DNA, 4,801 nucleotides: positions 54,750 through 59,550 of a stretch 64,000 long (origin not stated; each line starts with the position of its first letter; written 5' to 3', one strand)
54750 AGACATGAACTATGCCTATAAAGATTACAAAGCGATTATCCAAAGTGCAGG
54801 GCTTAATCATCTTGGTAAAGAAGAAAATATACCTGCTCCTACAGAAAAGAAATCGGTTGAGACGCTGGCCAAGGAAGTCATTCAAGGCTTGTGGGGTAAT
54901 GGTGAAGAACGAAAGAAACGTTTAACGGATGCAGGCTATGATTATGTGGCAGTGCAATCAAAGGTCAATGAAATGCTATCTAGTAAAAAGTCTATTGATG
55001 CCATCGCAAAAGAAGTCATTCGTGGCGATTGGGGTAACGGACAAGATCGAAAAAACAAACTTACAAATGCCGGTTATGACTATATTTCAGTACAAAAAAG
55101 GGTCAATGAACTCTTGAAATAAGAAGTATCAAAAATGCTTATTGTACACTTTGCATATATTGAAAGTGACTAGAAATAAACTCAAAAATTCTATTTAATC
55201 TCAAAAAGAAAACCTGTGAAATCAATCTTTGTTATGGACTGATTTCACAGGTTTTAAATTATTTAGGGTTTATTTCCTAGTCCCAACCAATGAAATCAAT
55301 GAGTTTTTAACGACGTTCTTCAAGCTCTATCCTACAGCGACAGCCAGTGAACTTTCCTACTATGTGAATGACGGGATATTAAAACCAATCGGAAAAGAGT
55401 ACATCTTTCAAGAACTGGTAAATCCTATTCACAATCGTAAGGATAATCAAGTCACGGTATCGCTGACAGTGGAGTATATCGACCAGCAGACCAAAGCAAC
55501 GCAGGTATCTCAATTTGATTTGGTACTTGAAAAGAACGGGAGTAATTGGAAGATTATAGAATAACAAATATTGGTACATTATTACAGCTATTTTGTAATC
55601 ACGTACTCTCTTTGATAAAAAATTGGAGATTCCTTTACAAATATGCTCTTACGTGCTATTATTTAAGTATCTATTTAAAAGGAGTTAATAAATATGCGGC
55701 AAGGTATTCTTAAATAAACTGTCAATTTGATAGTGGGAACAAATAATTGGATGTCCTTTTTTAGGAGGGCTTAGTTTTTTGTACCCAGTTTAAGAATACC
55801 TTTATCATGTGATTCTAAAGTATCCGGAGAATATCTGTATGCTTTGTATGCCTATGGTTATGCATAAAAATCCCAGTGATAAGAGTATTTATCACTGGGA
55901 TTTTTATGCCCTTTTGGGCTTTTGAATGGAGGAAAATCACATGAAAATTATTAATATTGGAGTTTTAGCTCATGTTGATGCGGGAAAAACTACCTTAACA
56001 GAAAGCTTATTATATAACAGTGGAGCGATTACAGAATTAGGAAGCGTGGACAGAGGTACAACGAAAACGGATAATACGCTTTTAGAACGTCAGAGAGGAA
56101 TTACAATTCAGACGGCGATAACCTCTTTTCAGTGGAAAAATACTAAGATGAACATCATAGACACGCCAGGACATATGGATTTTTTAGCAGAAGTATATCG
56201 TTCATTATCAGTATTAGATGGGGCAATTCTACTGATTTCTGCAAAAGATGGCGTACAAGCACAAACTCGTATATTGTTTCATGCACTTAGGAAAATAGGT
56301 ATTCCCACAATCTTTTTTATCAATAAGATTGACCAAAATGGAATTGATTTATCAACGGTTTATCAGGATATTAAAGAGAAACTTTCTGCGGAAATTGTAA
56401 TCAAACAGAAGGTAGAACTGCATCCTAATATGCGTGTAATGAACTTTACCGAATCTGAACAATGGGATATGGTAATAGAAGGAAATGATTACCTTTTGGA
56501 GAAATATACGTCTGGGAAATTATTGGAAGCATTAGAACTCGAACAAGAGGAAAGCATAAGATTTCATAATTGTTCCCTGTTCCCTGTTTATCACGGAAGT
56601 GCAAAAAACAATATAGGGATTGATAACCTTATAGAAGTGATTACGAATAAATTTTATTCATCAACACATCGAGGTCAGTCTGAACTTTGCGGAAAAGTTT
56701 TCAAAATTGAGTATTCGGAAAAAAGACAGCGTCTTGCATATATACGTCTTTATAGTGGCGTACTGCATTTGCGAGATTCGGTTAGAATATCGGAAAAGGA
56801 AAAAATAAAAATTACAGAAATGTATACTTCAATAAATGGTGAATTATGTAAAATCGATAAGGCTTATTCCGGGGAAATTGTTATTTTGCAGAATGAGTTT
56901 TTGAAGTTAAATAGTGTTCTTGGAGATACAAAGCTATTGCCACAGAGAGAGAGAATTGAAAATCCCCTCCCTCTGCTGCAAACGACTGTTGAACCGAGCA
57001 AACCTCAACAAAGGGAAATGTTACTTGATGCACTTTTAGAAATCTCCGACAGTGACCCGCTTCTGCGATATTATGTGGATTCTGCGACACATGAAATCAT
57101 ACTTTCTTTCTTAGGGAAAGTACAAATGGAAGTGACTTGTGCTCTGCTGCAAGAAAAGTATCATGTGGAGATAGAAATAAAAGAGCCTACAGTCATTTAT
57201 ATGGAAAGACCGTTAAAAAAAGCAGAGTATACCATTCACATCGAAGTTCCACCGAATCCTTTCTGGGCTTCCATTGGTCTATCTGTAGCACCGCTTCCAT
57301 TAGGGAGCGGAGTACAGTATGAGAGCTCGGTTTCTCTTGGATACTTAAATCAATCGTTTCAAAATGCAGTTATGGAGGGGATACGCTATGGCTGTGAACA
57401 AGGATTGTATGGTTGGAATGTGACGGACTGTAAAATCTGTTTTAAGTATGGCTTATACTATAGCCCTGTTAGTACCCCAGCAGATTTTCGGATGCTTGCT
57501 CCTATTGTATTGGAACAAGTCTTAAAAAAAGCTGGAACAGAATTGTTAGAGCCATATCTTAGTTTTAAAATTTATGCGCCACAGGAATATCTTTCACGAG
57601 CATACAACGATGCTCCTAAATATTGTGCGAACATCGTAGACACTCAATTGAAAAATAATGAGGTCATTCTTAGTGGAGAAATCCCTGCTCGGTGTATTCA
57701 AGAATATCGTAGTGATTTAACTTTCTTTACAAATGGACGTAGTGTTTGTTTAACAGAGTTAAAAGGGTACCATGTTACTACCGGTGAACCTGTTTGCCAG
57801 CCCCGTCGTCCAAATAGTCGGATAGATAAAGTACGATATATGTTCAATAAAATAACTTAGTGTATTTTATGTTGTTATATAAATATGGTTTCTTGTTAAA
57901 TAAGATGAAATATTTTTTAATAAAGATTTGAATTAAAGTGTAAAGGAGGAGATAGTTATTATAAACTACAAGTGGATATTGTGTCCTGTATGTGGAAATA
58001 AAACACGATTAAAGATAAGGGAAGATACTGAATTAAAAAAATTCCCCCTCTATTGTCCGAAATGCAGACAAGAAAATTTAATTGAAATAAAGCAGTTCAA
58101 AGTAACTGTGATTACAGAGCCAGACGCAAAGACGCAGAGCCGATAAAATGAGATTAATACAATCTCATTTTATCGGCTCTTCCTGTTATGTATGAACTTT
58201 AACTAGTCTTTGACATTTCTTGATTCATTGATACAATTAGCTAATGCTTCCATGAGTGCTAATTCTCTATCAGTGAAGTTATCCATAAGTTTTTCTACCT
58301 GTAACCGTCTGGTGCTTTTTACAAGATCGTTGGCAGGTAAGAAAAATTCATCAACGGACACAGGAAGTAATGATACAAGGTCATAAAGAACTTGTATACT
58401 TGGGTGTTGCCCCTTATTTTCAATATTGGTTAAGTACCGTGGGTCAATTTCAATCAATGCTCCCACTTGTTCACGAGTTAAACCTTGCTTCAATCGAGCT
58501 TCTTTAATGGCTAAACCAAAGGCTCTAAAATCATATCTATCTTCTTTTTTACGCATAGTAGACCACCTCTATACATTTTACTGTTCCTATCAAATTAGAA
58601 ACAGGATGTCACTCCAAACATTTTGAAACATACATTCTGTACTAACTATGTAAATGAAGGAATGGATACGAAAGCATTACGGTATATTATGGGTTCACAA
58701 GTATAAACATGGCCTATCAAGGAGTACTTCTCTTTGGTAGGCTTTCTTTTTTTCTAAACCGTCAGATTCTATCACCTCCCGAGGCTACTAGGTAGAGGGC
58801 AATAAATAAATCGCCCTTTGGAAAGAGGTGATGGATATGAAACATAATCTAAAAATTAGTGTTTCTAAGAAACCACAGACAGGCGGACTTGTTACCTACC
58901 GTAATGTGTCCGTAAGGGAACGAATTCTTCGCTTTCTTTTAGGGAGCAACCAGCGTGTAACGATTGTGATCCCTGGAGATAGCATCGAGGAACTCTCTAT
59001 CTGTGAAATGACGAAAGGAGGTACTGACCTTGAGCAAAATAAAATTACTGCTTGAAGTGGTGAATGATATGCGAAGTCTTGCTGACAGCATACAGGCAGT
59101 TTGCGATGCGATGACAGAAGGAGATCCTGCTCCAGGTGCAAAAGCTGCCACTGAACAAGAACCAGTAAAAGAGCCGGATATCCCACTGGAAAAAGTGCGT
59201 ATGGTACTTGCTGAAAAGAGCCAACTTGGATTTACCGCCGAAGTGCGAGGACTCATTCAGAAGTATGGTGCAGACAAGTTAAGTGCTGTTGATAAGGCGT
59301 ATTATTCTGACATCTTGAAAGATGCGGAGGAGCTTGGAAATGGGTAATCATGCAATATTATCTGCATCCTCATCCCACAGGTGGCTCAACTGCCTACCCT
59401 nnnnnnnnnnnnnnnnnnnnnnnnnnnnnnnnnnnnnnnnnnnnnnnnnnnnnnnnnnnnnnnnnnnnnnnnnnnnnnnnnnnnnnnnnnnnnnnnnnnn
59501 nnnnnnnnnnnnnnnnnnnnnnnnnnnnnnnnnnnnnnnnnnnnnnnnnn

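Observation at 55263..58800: tet(M) with its Tn916 leader/attenuator captured inside a prophage, between the lysis cassette and the phage DNA-replication genes, without Tn916 int/xis or conjugation genes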

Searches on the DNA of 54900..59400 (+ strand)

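Call 4: search_dna_similar(query=window:54900-59400:+, collection=plasmids, mode=near, max_rows=25)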
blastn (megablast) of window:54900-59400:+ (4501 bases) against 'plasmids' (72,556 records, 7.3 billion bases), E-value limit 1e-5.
Records with a match: 909; places in all: 934; records where one place covers at least 80% of the query: 0.
Best place of each record, by identity: >=99% 28; 95-99% 571; 90-95% 51; 80-90% 30; 60-80% 229.
By first word of the organism name: Enterococcus 304; Escherichia 216; Campylobacter 171; Salmonella 51; Neisseria 26; Lactococcus 23; Staphylococcus 13; Klebsiella 13; Vibrio 13; Ligilactobacillus 11; and 23 more.
By predicted mobility (MOB-suite, as given by PLSDB): conjugative 463; mobilizable 317; non-mobilizable 129.
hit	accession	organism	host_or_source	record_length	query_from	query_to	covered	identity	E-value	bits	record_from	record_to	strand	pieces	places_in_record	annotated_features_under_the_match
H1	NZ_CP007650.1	Ligilactobacillus salivarius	swine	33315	385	3706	74%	95.3%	0e+0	5273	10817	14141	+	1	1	tet(M): tetracycline resistance ribosomal protection protein Tet(M) | helix-turn-helix transcriptional regulator | conjugal transfer protein | cysteine-rich KTR domain-containing protein | tetracycline resistance determinant leader peptide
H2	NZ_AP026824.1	Clostridium tetani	Homo sapiens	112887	385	3706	74%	95.2%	0e+0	5251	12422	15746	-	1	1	tet(M): tetracycline resistance ribosomal protection protein Tet(M) | helix-turn-helix transcriptional regulator | conjugal transfer protein | cysteine-rich KTR domain-containing protein | tetracycline resistance determinant leader peptide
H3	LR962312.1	Enterococcus faecalis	-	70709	385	3706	74%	95.2%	0e+0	5245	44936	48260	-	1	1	tet(M): tetracycline resistance ribosomal protection protein Tet(M)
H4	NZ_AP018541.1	Enterococcus faecalis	-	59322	385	3706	74%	95.1%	0e+0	5240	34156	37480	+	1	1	tet(M): tetracycline resistance ribosomal protection protein Tet(M) | helix-turn-helix transcriptional regulator | conjugal transfer protein | cysteine-rich KTR domain-containing protein | tetracycline resistance determinant leader peptide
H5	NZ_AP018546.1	Enterococcus faecalis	Homo sapiens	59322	385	3706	74%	95.1%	0e+0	5240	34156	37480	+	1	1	tet(M): tetracycline resistance ribosomal protection protein Tet(M) | helix-turn-helix transcriptional regulator | conjugal transfer protein | cysteine-rich KTR domain-containing protein | tetracycline resistance determinant leader peptide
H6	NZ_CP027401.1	Enterococcus faecium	Homo sapiens,blood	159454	385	3706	74%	95.0%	0e+0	5223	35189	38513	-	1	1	tet(M): tetracycline resistance ribosomal protection protein Tet(M) | helix-turn-helix transcriptional regulator | conjugal transfer protein | cysteine-rich KTR domain-containing protein | tetracycline resistance determinant leader peptide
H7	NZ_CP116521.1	Enterococcus faecium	Bos taurus,whole organism,fecal sample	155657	385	3706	74%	95.0%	0e+0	5223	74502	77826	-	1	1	tet(M): tetracycline resistance ribosomal protection protein Tet(M) | helix-turn-helix transcriptional regulator | cysteine-rich KTR domain-containing protein | tetracycline resistance determinant leader peptide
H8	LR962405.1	Enterococcus faecalis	-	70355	385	3706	74%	95.0%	0e+0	5223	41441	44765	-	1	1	tet(M): tetracycline resistance ribosomal protection protein Tet(M)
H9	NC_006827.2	Enterococcus faecalis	-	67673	385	3706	74%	94.9%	0e+0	5190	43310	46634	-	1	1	tet(M): tetracycline resistance ribosomal protection protein Tet(M) | helix-turn-helix transcriptional regulator | conjugal transfer protein | cysteine-rich KTR domain-containing protein | tetracycline resistance determinant leader peptide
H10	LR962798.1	Enterococcus faecalis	-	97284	385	3706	74%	94.8%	0e+0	5179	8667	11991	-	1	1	tet(M): tetracycline resistance ribosomal protection protein Tet(M)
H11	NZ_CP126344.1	Escherichia coli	water,water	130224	385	3570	71%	98.1%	0e+0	5557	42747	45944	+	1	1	tet(M): tetracycline resistance ribosomal protection protein Tet(M) | conjugal transfer protein | cysteine-rich KTR domain-containing protein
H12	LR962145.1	Enterococcus faecalis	-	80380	385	3706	74%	93.7%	0e+0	4972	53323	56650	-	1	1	tet(M): tetracycline resistance ribosomal protection protein Tet(M)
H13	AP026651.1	Enterococcus faecium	-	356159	385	3706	71%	94.6%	0e+0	4969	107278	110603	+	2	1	tetM: tetracycline resistance ribosomal protection protein Tet(M) | tet(M): tetracycline-resistant ribosomal protection protein | transcriptional regulator | conjugal transfer protein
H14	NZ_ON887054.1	Clostridioides difficile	-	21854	593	3706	69%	96.5%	0e+0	5145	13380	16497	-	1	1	tet(M): tetracycline resistance ribosomal protection protein Tet(M) | helix-turn-helix transcriptional regulator | cysteine-rich KTR domain-containing protein | tetracycline resistance determinant leader peptide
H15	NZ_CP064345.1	Enterococcus faecium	Homo sapiens,rectal swab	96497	593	3706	69%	96.5%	0e+0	5145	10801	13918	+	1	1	tet(M): tetracycline resistance ribosomal protection protein Tet(M) | helix-turn-helix transcriptional regulator | cysteine-rich KTR domain-containing protein | tetracycline resistance determinant leader peptide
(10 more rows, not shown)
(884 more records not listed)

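Call 5: search_dna_similar(query=window:54900-59400:+, collection=phages, mode=near, max_rows=25)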
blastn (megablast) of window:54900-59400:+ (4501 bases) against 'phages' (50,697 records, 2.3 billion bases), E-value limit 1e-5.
Records with a match: 21; places in all: 21; records where one place covers at least 80% of the query: 1.
Best place of each record, by identity: 95-99% 3; 90-95% 2; 60-80% 16.
By first word of the organism name: Streptococcus 19; Erysipelothrix 1; Enterococcus 1.
By host as written in the record: Streptococcus suis 8; Erysipelothrix rhusiopathiae ZJ 1; Enterococcus faecalis 1; Streptococcus suis FJNP8 1; Streptococcus pneumoniae 18C/3 1; Streptococcus gallolyticus BSJ27 1; Streptococcus gallolyticus BSJ31 1; Streptococcus suis NJ3 1; and 6 more.
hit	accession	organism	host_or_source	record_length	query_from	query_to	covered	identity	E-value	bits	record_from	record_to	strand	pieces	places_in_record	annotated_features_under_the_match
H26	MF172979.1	Erysipelothrix phage phi1605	Erysipelothrix rhusiopathiae ZJ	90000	1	4501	100%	98.0%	0e+0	7827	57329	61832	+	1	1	tetM: tetracycline resistance protein | hypothetical protein (x4) | rrp5: putative rRNA biogenesis protein | N-acetylmuramoyl-L-alanine amidase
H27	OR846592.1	Enterococcus phage Efs 1-1-1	Enterococcus faecalis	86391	385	3706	74%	98.3%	0e+0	5827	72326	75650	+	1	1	record has no annotation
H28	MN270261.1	Streptococcus phage phi-SsuFJNP8_rum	Streptococcus suis FJNP8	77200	450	3706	72%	93.3%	0e+0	4807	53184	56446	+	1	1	Tet(M) | hypothetical protein (x2)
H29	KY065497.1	Streptococcus phage IPP61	Streptococcus pneumoniae 18C/3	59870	385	3706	71%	94.7%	0e+0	4928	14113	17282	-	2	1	translation elongation factor | transcriptional regulator | hypothetical protein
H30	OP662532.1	Streptococcus phage YS34-rum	Streptococcus suis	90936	773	2946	48%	76.9%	0e+0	1208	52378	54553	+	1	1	TetO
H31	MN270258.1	Streptococcus phage phi-SgaBSJ27_rum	Streptococcus gallolyticus BSJ27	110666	773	2946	48%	76.8%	0e+0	1197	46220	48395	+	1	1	Tet(O)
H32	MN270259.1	Streptococcus phage phi-SgaBSJ31_rum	Streptococcus gallolyticus BSJ31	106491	773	2946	48%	76.8%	0e+0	1197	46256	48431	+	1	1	Tet(O)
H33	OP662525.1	Streptococcus phage YS225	Streptococcus suis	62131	773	2946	48%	76.8%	0e+0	1197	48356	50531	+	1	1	Tet(O)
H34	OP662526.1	Streptococcus phage YS262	Streptococcus suis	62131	773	2946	48%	76.8%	0e+0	1197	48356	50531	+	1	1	Tet(O)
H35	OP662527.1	Streptococcus phage YS255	Streptococcus suis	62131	773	2946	48%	76.8%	0e+0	1197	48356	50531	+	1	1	Tet(O)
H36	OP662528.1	Streptococcus phage YS214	Streptococcus suis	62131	773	2946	48%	76.8%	0e+0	1197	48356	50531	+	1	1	Tet(O)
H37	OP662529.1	Streptococcus phage YS199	Streptococcus suis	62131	773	2946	48%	76.8%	0e+0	1197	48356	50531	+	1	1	Tet(O)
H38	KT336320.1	Streptococcus phage phiNJ3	Streptococcus suis NJ3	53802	773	2946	48%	76.8%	0e+0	1192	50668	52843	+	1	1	tetracycline resistance protein TetO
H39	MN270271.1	Streptococcus phage phi-SsuNJ2_rum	Streptococcus suis NJ2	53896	773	2946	48%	76.8%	0e+0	1192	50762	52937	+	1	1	tetracycline resistance, ribosomal protection type Tet(O)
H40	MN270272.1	Streptococcus phage phi-SsuNJ5_rum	Streptococcus suis NJ5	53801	773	2946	48%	76.8%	0e+0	1192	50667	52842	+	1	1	Tet(O)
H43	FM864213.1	Streptococcus phage phi-m46.1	Streptococcus pyogenes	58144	773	2946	48%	76.4%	0e+0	1147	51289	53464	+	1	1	tet(O): tetracycline-resistance protein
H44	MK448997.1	Streptococcus phage Javan630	Streptococcus uberis C8329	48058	1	4501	20%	96.6%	0e+0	1529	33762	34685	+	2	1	putative rRNA biogenesis protein | N-acetylmuramoyl-L-alanine amidase | hypothetical protein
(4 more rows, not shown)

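Call 6: get_annotated_region(hit=H26, flank=6000)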
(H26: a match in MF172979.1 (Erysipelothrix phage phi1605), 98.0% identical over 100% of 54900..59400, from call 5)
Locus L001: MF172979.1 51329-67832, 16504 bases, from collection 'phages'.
description: Erysipelothrix phage phi1605, complete genome.
organism: Erysipelothrix phage phi1605 (NCBI taxid 2006938)
taxonomy: Viruses; Duplodnaviria; Heunggongvirae; Uroviricota; Caudoviricetes
host: Erysipelothrix rhusiopathiae ZJ; source: swine; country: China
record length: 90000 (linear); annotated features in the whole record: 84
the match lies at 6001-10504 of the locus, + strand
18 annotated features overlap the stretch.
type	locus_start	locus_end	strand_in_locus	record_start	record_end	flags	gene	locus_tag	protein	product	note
CDS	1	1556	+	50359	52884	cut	-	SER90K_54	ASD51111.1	hypothetical protein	-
CDS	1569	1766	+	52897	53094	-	-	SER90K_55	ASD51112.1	hypothetical protein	-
CDS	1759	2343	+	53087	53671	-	-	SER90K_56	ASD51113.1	hypothetical protein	-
CDS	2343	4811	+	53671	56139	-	-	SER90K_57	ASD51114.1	hypothetical protein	-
CDS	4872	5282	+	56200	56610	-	-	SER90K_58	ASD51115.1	holin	Holin; Holin, toxin secretion/phage lysis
CDS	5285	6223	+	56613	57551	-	-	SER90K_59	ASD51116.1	N-acetylmuramoyl-L-alanine amidase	Nala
CDS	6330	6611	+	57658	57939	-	-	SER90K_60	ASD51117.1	hypothetical protein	-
CDS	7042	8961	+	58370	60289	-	tetM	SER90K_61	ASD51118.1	tetracycline resistance protein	Tetracycline resistance protein TetM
CDS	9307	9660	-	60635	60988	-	-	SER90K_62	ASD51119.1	hypothetical protein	-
CDS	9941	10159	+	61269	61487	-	-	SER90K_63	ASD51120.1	hypothetical protein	-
CDS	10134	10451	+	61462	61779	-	rrp5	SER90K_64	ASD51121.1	putative rRNA biogenesis protein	rRNA biogenesis protein rrp5, putative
CDS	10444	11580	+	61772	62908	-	-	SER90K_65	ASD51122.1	hypothetical protein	orf12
CDS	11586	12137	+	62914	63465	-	-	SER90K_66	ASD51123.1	hypothetical protein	orf13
CDS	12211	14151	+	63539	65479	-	polI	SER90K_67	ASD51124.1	DNA polymerase I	-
CDS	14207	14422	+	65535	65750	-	-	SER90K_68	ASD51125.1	hypothetical protein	-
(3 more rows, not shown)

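Call 7: get_annotated_region(hit=H44, flank=6000)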
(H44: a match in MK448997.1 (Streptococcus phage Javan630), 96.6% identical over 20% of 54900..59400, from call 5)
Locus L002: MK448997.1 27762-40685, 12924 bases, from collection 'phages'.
description: Streptococcus phage Javan630, complete genome.
organism: Streptococcus phage Javan630 (NCBI taxid 2548289)
taxonomy: Viruses; Duplodnaviria; Heunggongvirae; Uroviricota; Caudoviricetes
host: Streptococcus uberis C8329; source: -; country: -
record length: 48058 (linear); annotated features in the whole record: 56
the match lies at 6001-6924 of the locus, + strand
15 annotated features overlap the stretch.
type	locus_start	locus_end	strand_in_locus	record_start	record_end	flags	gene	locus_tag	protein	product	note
CDS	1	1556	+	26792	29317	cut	-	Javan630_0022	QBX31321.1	hypothetical protein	FIG00520545: hypothetical protein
CDS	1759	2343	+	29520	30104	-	-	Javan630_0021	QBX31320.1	hypothetical protein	FIG00518911: hypothetical protein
CDS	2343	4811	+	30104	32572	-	-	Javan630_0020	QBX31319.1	hypothetical protein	FIG00521696: hypothetical protein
CDS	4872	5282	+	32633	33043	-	-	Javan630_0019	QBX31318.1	holin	Holin, toxin secretion/phage lysis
CDS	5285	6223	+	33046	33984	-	-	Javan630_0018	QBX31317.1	N-acetylmuramoyl-L-alanine amidase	-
CDS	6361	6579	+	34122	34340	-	-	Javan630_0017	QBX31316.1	hypothetical protein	-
CDS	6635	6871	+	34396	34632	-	-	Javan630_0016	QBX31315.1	putative rRNA biogenesis protein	putative rRNA biogenesis protein rrp5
CDS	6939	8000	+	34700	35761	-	-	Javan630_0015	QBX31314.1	hypothetical protein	-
CDS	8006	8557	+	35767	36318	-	-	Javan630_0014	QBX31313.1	hypothetical protein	-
CDS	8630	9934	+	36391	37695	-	-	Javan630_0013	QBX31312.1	DNA polymerase I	-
CDS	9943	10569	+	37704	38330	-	-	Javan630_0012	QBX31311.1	DNA polymerase I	-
CDS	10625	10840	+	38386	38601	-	-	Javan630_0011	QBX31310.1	hypothetical protein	-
CDS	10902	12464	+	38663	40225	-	-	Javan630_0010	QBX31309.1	integrase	integrase (Site-specific recombinase)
CDS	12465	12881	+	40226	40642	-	-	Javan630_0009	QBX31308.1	recombinase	-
CDS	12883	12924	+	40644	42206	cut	-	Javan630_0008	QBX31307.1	site-specific recombinase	-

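Call 8: get_annotated_region(hit=H9, flank=12000)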
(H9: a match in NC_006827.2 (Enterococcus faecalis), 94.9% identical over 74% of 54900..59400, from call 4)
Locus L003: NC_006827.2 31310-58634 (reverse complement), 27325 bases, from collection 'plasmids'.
description: Enterococcus faecalis plasmid pCF10, complete sequence
organism: Enterococcus faecalis (NCBI taxid 1351)
taxonomy: Bacteria; Bacillota; Bacilli; Lactobacillales; Enterococcaceae; Enterococcus; Enterococcus faecalis
host: -; source: -; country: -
typing (MOB-suite, as given by PLSDB): conjugative; replicon rep_cluster_1027; relaxase MOBP,MOBT; mating-pair formation MPF_T
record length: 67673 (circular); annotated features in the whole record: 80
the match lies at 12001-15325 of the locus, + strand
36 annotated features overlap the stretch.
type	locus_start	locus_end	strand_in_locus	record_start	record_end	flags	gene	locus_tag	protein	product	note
CDS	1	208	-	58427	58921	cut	-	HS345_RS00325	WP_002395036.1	hypothetical protein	-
CDS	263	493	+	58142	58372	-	-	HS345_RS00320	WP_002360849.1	hypothetical protein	-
CDS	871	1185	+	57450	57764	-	-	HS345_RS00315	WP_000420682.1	YdcP family protein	-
CDS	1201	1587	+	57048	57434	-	-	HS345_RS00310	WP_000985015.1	YdcP family protein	-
CDS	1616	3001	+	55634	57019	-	-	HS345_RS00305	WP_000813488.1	FtsK/SpoIIIE domain-containing protein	-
CDS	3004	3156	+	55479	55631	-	-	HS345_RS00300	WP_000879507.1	hypothetical protein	-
CDS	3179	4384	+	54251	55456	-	mobT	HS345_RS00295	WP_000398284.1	MobT family relaxase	GO:0006270 - DNA replication initiation [Evidence IEA]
CDS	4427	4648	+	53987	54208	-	-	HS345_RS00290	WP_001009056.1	hypothetical protein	-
CDS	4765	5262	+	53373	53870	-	-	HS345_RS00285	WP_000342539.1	antirestriction protein ArdA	-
CDS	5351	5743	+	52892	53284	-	-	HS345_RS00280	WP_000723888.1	conjugal transfer protein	-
CDS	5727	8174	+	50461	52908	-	-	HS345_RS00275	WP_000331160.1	ATP-binding protein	-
CDS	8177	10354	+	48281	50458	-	-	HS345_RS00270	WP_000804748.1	membrane protein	-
CDS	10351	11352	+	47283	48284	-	-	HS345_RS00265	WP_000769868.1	bifunctional lysozyme/C40 family peptidase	GO:0006508 - proteolysis [Evidence IEA]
CDS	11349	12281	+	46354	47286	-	-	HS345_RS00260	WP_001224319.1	conjugal transfer protein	-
CDS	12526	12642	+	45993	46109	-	-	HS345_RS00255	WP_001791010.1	tetracycline resistance determinant leader peptide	-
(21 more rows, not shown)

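Call 16: search_dna_similar(query=window:55120-55300:+, collection=plasmids, mode=distant, max_rows=15, max_evalue=0.001)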
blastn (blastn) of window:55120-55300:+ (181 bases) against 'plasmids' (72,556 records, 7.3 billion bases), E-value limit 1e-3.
No match.
